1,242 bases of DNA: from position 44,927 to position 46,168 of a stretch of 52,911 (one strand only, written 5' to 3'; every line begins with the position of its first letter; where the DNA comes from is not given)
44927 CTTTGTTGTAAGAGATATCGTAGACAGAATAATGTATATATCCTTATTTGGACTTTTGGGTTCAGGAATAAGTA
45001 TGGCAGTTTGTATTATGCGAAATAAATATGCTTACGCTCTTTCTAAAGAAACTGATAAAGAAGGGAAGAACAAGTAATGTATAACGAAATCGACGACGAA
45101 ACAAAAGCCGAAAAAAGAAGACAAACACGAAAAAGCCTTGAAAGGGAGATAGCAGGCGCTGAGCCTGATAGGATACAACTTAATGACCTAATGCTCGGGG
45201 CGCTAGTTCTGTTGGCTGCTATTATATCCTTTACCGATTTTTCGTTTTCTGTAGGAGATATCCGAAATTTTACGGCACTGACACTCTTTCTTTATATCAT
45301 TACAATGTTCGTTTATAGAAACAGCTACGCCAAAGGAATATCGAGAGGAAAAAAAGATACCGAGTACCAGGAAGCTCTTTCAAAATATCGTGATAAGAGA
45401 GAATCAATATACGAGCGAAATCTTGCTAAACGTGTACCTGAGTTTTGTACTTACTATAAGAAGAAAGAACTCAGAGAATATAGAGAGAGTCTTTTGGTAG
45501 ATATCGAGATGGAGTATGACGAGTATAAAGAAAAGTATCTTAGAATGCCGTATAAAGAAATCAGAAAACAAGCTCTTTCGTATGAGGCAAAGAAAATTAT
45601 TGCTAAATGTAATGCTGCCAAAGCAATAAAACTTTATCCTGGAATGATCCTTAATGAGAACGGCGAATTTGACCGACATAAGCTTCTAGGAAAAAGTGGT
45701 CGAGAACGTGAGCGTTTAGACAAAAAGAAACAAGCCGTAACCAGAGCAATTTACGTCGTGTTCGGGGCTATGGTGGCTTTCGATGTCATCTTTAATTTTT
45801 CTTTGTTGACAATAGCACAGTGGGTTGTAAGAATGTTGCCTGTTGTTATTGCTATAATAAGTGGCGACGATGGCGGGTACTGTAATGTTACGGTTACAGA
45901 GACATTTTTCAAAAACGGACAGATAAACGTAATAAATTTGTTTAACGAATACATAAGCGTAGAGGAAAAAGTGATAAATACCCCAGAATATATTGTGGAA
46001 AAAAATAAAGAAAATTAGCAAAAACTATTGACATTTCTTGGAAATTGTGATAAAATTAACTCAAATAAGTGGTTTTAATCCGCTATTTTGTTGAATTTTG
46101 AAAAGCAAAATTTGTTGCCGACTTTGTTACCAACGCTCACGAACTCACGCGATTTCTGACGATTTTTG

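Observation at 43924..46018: Three translationally coupled membrane proteins occupy the lysis slot, and I recognise no endolysin anywhere in the prophage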

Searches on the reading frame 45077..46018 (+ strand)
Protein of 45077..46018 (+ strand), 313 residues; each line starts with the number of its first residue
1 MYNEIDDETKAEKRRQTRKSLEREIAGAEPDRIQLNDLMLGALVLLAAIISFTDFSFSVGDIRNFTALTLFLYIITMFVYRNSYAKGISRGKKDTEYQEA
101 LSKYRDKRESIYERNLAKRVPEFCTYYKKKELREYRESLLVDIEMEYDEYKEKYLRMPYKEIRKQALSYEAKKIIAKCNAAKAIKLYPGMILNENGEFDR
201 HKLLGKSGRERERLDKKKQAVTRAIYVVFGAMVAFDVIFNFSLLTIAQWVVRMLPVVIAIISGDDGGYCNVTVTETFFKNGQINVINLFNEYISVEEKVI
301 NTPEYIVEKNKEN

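Call 5: search_protein_families(library=pfam, proteins=[window:45077-46018:+], max_evalue=0.1)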
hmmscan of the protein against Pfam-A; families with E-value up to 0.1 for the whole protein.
window:45077-46018:+ (313 aa): 0 families

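Call 6: search_protein_families(library=phrogs, proteins=[window:45077-46018:+], max_evalue=0.01)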
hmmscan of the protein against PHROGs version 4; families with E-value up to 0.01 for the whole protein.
window:45077-46018:+ (313 aa): 0 families

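Call 10: search_protein_families(library=ncbifam, proteins=[window:45077-46018:+], max_evalue=0.1)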
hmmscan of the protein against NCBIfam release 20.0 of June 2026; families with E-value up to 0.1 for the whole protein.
window:45077-46018:+ (313 aa): 0 families

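Call 11: search_protein_families(library=padloc, proteins=[window:45077-46018:+], max_evalue=0.1)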
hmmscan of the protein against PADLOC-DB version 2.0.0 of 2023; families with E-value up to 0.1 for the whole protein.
window:45077-46018:+ (313 aa): 0 families

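Call 12: search_dna_similar(query=window:45077-46018:+, collection=phages, mode=protein, max_evalue=0.001)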
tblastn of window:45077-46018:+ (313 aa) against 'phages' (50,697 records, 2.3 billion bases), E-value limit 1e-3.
No match.

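Call 14: find_homologous_proteins(query=window:45077-46018:+)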
Query window:45077-46018:+ (313 aa): 276 proteins with E <= 0.001 among 2278 candidates; the best 120 are listed.
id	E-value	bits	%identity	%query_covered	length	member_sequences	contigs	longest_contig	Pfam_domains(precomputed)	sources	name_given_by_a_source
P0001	3.8e-200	681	100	100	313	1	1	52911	-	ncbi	-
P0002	1.2e-144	499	74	95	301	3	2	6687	-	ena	-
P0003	1.3e-144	499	74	94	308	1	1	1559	-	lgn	-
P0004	3.5e-144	497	75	91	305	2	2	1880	-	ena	-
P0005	7.3e-141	487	72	95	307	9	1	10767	-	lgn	-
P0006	1.5e-139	482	72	92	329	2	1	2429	-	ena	-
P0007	9.4e-139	480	70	98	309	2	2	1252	-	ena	-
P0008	6.0e-138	477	72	93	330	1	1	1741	-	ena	-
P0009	2.0e-137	475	72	93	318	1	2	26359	-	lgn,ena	-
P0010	6.5e-137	474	72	94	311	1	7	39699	-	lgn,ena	-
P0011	9.9e-137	473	73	91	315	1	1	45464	-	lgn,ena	-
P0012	2.5e-136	472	73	90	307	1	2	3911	-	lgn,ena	-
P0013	4.2e-136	471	71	93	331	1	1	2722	-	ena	-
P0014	2.9e-135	468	69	95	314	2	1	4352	-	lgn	-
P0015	8.2e-135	467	72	91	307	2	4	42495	-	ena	-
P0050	1.4e-130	453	68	93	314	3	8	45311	-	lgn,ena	-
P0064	1.4e-129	450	69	93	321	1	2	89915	-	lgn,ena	-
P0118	8.0e-124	431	67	91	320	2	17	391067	-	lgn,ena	-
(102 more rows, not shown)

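Call 15: find_encoding_contigs(protein=P0118, flank=10000, max_places=4)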
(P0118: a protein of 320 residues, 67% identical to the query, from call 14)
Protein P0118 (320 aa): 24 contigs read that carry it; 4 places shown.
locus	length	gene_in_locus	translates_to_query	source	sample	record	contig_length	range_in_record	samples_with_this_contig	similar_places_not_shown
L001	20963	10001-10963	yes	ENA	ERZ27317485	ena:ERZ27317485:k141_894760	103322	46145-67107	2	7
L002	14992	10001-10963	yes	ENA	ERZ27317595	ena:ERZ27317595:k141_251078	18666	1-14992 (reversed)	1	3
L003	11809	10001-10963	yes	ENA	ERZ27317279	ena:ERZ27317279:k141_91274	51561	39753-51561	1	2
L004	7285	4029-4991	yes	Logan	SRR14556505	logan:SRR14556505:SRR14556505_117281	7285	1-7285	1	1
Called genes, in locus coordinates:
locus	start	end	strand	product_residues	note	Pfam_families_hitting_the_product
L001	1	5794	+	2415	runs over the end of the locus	PF18798:LPD3, PF18760:ART-PolyVal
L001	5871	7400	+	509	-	-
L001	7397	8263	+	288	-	-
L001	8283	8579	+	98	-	-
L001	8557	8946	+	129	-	-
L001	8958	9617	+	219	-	-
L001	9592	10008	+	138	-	-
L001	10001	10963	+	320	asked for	-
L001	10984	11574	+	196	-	PF05067:Mn_catalase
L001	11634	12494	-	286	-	PF01937:ARMT1-like_dom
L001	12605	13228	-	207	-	PF02677:QueH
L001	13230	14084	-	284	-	PF01261:AP_endonuc_2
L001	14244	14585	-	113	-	PF01245:Ribosomal_L19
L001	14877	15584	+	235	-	PF08282:Hydrolase_3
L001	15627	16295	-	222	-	PF03006:HlyIII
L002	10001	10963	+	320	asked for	-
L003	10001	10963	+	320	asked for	-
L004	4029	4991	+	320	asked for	-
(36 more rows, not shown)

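Call 16: find_encoding_contigs(protein=P0064, flank=10000, max_places=3)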
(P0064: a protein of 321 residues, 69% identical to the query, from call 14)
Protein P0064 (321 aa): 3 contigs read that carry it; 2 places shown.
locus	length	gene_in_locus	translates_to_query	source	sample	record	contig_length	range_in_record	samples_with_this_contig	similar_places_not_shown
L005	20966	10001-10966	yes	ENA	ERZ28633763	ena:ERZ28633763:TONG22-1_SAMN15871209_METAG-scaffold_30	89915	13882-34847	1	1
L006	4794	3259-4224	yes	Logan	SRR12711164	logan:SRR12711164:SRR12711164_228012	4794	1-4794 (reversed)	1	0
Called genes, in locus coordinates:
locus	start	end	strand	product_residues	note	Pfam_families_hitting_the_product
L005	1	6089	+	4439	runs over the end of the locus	PF18760:ART-PolyVal, PF00145:DNA_methylase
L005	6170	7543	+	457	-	-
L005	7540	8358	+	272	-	-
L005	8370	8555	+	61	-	-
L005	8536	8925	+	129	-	-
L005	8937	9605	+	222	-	-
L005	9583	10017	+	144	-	-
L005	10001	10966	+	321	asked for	-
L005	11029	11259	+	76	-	-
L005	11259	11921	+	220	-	PF01520:Amidase_3, PF05036:SPOR (weak)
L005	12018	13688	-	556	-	PF00239:Resolvase, PF07508:Recombinase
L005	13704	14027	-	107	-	-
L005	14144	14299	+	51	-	-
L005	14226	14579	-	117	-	PF01381:HTH_3 (weak), PF13443:HTH_26 (weak)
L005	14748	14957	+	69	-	PF13560:HTH_31, PF12844:HTH_19, PF01381:HTH_3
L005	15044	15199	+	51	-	-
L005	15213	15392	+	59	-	-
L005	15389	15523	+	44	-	-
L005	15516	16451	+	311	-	PF09588:YqaJ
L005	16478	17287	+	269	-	PF03837:RecT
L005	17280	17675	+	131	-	-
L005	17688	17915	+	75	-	PF14090:HTH_39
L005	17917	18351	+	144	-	PF00436:SSB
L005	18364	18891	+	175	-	PF13392:HNH_3 (weak), PF22083:I-HmuI_NUMOD-like (weak)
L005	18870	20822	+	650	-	PF00145:DNA_methylase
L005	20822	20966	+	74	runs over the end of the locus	-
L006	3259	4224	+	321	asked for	-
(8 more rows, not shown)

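Call 20: find_encoding_contigs(protein=P0011, flank=10000, max_places=2)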
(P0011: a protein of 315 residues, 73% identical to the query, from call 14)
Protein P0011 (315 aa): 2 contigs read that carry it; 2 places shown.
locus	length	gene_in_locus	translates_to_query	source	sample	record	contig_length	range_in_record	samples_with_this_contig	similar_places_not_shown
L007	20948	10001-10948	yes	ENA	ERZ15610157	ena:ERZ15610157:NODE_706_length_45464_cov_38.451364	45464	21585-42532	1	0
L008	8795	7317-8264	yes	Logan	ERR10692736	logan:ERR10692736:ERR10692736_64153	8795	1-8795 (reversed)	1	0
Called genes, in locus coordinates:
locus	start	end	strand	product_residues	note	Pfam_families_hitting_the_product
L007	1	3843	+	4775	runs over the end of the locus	PF28553:WH_1 (weak), PF00176:SNF2-rel_dom (weak), PF28554:DUF8437, PF04851:ResIII, PF28555:Helicase_dom, PF00271:Helicase_C (weak)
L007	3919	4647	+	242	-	PF10651:BppU_N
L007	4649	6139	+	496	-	-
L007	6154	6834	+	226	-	-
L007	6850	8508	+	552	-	PF00657:Lipase_GDSL (weak), PF13472:Lipase_GDSL_2, PF16255:Lipase_GDSL_lke (weak)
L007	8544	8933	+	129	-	-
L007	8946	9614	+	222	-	-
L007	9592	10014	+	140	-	-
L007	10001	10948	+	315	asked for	-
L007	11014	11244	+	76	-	-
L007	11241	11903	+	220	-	PF01520:Amidase_3, PF05036:SPOR (weak)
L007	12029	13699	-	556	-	PF00239:Resolvase, PF07508:Recombinase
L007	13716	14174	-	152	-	-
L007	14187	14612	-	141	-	PF12844:HTH_19 (faint), PF13560:HTH_31, PF01381:HTH_3, PF13443:HTH_26 (weak)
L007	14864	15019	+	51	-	-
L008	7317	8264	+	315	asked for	-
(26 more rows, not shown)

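Call 21: find_encoding_contigs(protein=P0050, flank=10000, max_places=2)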
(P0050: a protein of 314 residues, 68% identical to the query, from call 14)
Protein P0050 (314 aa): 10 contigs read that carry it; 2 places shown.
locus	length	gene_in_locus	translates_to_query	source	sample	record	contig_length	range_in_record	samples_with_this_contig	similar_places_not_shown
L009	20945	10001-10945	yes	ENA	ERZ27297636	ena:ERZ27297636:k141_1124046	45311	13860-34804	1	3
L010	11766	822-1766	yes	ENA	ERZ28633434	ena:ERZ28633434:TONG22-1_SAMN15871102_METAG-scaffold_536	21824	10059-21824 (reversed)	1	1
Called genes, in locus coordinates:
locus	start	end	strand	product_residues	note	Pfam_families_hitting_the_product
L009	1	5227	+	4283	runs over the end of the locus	PF28553:WH_1, PF28554:DUF8437, PF00176:SNF2-rel_dom (weak), PF04851:ResIII, PF28555:Helicase_dom, PF00271:Helicase_C (weak)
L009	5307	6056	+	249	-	-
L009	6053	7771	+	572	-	PF22337:Phage_fiber_rpt (weak)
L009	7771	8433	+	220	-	-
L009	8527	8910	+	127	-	-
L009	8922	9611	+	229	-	-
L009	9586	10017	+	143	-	PF07690:MFS_1 (weak)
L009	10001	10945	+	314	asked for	-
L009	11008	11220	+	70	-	-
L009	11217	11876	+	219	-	PF01520:Amidase_3, PF05036:SPOR (weak)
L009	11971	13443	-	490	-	PF00239:Resolvase, PF07508:Recombinase, PF13408:Zn_ribbon_recom (weak)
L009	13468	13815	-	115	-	-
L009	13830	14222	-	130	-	PF12844:HTH_19 (faint)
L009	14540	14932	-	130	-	PF13560:HTH_31 (weak), PF01381:HTH_3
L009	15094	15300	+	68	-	PF05339:DUF739 (weak)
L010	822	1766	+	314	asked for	-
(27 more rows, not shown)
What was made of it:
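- Relatives with a serine recombinase carry the holin and amidase between P3 and the recombinase gene (calls 16, 20, 21).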

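Call 24: find_related_loci(query=A1, collection=genome_contigs, flank=10000)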
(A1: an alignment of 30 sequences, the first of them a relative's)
Query A1 (313 aa) in genome_contigs; peptide patterns used: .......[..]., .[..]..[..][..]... (x = any residue, [..] = any of these).
22 stretches matched a pattern; 8 encode a relative of the query (tblastn E <= 1e-3); 8 distinct loci.
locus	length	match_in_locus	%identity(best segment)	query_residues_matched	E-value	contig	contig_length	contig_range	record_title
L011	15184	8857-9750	74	1-298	8e-147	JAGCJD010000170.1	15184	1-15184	MAG: Clostridia bacterium isolate RGIG9839 Yak_Rectum-1__c687605, whole genome shotgun sequence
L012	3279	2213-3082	71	3-292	3e-148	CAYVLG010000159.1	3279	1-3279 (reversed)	MAG TPA_asm: uncultured Lachnospiraceae bacterium isolate SRP225648_co1_110 genome assembly, contig: NODE_74627_length_3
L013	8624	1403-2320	67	2-303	6e-138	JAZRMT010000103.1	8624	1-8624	MAG: Eubacteriales bacterium isolate T1900045419_YK20190109.MAGScoT_cleanbin_000039 SGB_7039_k141_1698236, whole genome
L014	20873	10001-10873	63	3-293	3e-129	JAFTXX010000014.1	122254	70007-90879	MAG: Clostridia bacterium isolate RGIG4250 Roe_deer_Colon-5__c296, whole genome shotgun sequence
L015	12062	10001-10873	63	3-293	3e-129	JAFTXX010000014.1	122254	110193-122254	MAG: Clostridia bacterium isolate RGIG4250 Roe_deer_Colon-5__c296, whole genome shotgun sequence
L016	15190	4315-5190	60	8-298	6e-116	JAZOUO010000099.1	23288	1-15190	MAG: Eubacteriales bacterium isolate T1900045532_YK20190226.MAGScoT_cleanbin_000041 SGB_7735_k141_631059, whole genome s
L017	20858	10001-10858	60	8-293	2e-115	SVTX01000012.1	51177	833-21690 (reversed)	MAG: Oscillospiraceae bacterium isolate SIG706 NODE_15385_length_51177_cov_2.331361, whole genome shotgun sequence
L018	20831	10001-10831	58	21-297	3e-112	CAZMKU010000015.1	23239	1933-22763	MAG TPA_asm: uncultured Clostridium sp. isolate SRP315200_co1_163 genome assembly, contig: NODE_3714_length_23239_cov_11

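Call 25: find_related_loci(query=A1, collection=viral_contigs, flank=10000)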
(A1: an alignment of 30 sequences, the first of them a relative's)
Query A1 (313 aa) in viral_contigs; peptide patterns used: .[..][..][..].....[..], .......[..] (x = any residue, [..] = any of these).
116 stretches matched a pattern, but none encodes a relative of the query by tblastn (E <= 1e-3).
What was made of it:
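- Tried and rejected: A scan of IMG/VR found none (call 25).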

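Call 33: predict_structure(alignment_id=A1)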
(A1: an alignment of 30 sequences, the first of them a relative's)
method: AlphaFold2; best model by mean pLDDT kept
length: 313 residues; sequences in the alignment: 30
mean_pLDDT: 73.8   pTM: 0.59
mean pLDDT of the five models: 73.8, 70.2, 69.1, 68.9, 68.7
residues with pLDDT >= 90: 93; 70-90: 58; 50-70: 142; < 50: 20
segments of 3 or more residues with pLDDT < 50: 26-31
pLDDT, mean of each block of 10 residues (from residue 1): 55 69 51 59 69 55 66 69 71 85 93 91 92 94 96 95 95 96 86 67 53 66 65 65 69 64 56 79 92 84 51 44
secondary structure, 60 per line:
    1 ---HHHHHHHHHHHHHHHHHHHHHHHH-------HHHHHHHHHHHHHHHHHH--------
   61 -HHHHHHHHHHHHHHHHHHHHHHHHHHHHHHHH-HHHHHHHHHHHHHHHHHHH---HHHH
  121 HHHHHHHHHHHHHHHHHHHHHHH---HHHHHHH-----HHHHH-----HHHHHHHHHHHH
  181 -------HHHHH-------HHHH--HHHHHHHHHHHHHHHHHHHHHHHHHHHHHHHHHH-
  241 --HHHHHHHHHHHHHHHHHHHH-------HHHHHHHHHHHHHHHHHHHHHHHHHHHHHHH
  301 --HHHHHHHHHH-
elements in order: H4-27 H35-52 H62-93 H95-113 H117-143 H147-153 H159-163 H169-180 H188-192 H200-203 H206-239 H243-262 H270-300 H303-312
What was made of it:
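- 45077..46018 (+): P3: two TM hairpins flanking a basic, all-helical cytoplasmic domain of 136 aa. It is the best conserved member of the block. The AF2 model has pLDDT 73.8 overall and above 90 for residues 100-180 (call 33).
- On GtrABC-type conversion cassette: The AF2 model of P3 is entirely helical (call 33).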

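Call 39: fold_search(model_id=the predicted structure, library=pdb)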
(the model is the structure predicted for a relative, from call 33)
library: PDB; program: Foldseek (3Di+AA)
matches with E <= 10: 99; with E <= 0.001: 0
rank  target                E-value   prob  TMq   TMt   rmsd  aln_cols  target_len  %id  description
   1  2ch7_B                1.4e+00  0.06  0.15  0.15  55.1       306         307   14  Crystal structure of the cytoplasmic domain of a bacterial chemoreceptor from Thermotoga maritima (released 2006-04-18)
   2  6ivw_E                1.6e+00  0.05  0.13  0.15  24.0       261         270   14  Crystal structure of a bacterial Bestrophin homolog from Klebsiella pneumoniae with a mutation D269A (released 2019-11-13)
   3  9cpb_5R               1.7e+00  0.06  0.17  0.15  30.6       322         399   11  Atomic model of bovine Fallopian tube cilia doublet microtubule (48-nm periodicity) (released 2024-10-30)
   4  2ch7_A                1.8e+00  0.06  0.18  0.18  53.3       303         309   12  Crystal structure of the cytoplasmic domain of a bacterial chemoreceptor from Thermotoga maritima (released 2006-04-18)
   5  6gy7_A                1.8e+00  0.04  0.14  0.14  33.5       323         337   12  Crystal structure of XaxB from Xenorhabdus nematophil (released 2018-07-25)
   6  6ek4_A                1.8e+00  0.04  0.13  0.12  32.2       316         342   11  PaxB from Photorhabdus luminescens (released 2018-05-16)
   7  7t54_A                1.8e+00  0.04  0.12  0.06  29.7       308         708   10  Cryo-EM structure of ATP-bound PCAT1 in the outward-facing conformation (released 2022-02-02)
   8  9crw_G                2.2e+00  0.04  0.11  0.15  31.4       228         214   12  Crystal structure of the Candida albicans kinesin-8 proximal tail domain (released 2024-09-04)
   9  4ry2_B                2.6e+00  0.04  0.13  0.07  30.3       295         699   13  Crystal structure of the peptidase-containing ABC transporter PCAT1 (released 2015-07-22)
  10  6bwm_A                3.0e+00  0.02  0.12  0.07  23.1       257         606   10  Crystal structure of the TRPV2 ion channel (released 2018-05-02)
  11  8otz_D4               3.2e+00  0.04  0.16  0.14  33.6       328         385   12  48-nm repeat of the native axonemal doublet microtubule from bovine sperm (released 2023-11-22)
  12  6ivm_E                3.2e+00  0.03  0.15  0.17  18.8       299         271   15  Crystal structure of a membrane protein P143A (released 2019-11-06)
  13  5x87_A                3.4e+00  0.04  0.16  0.18  18.4       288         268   16  Crystal structure of a bacterial Bestrophin homolog from Klebsiella pneumoniae with a mutation L177T (released 2017-11-01)
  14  4nqi_A                3.8e+00  0.04  0.17  0.21  18.4       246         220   10  Structure of the N-terminal I-BAR domain (1-259) of D.Discoideum IBARa (released 2014-02-05)
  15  6gy7_B                3.8e+00  0.04  0.17  0.16  33.1       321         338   11  Crystal structure of XaxB from Xenorhabdus nematophil (released 2018-07-25)
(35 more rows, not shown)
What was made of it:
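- On Bestrophin-like or alpha-pore-forming toxin fold (top PDB Foldseek hits for P3): Best E 1.4, probability 0.06 or less, TM-score 0.2 or less (call 39).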

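Call 44: fold_search(model_id=the predicted structure, library=viral)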
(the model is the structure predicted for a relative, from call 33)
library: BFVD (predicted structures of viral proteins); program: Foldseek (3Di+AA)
matches with E <= 10: 102; with E <= 0.001: 3
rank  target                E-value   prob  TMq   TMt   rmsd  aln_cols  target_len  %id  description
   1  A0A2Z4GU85            7.8e-09  1.00  0.64  0.65   7.7       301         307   24  (no name in the UniProt tables at hand)
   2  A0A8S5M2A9            1.6e-08  1.00  0.63  0.65   5.8       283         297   22  Uncharacterized protein [Siphoviridae sp. cttDR14]
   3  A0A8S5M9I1            1.9e-05  1.00  0.52  0.54  13.1       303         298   16  Uncharacterized protein [Siphoviridae sp. ctv4j104]
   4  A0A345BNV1            3.0e-01  0.84  0.42  0.45  10.7       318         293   14  (no name in the UniProt tables at hand)
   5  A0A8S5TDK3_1          3.7e-01  0.13  0.18  0.09  29.2       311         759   13  Tape measure domain protein [Siphoviridae sp. ctNnX9]
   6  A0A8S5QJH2            5.4e-01  0.06  0.13  0.12  58.8       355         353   14  Chromosome segregation protein [Siphoviridae sp. ctiOl67]
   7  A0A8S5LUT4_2          6.0e-01  0.12  0.16  0.08  46.6       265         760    9  Tail protein [Siphoviridae sp. ctMsr1]
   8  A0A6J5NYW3            7.4e-01  0.07  0.14  0.09  41.8       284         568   14  Endonuclease subunit [uncultured Caudovirales phage]
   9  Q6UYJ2                8.3e-01  0.09  0.18  0.18  36.1       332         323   10  Conserved tail assembly protein [Burkholderia phage BcepNazgul]
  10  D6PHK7                9.2e-01  0.08  0.14  0.14  47.7       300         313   13  (no name in the UniProt tables at hand)
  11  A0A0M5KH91            1.1e+00  0.09  0.19  0.11  27.3       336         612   13  (no name in the UniProt tables at hand)
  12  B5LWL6                1.3e+00  0.09  0.19  0.10  43.2       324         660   12  Uncharacterized protein [Feldmannia species virus]
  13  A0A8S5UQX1            1.3e+00  0.09  0.16  0.06  39.3       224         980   10  Secretion activator protein, putative, Secretion activator, Porphyromonas gingivalis.3A [Podoviridae sp. ctQyH19]
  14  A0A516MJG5            1.3e+00  0.06  0.15  0.18  30.1       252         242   14  (no name in the UniProt tables at hand)
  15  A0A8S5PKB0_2          1.4e+00  0.05  0.15  0.06  49.5       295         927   14  Nuclear pore complex protein [Siphoviridae sp. ctL0q1]
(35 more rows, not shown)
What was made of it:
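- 45077..46018 (+): Three uncharacterised phage proteins match in BFVD, best E 8e-9 and TM 0.64 (call 44).
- Closest known: Uncharacterised phage proteins A0A2Z4GU85, A0A8S5M2A9 and A0A8S5M9I1 in BFVD. Same: Same predicted fold and length as P3: Foldseek E 8e-9 to 2e-5, TM-score 0.52-0.64, 297-307 aa (call 44).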

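Call 45: search_dna_similar(query=window:45077-46018:+, collection=phages, mode=protein, max_evalue=10, max_rows=25)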
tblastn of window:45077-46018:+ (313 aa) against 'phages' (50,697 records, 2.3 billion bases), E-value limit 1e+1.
No match.
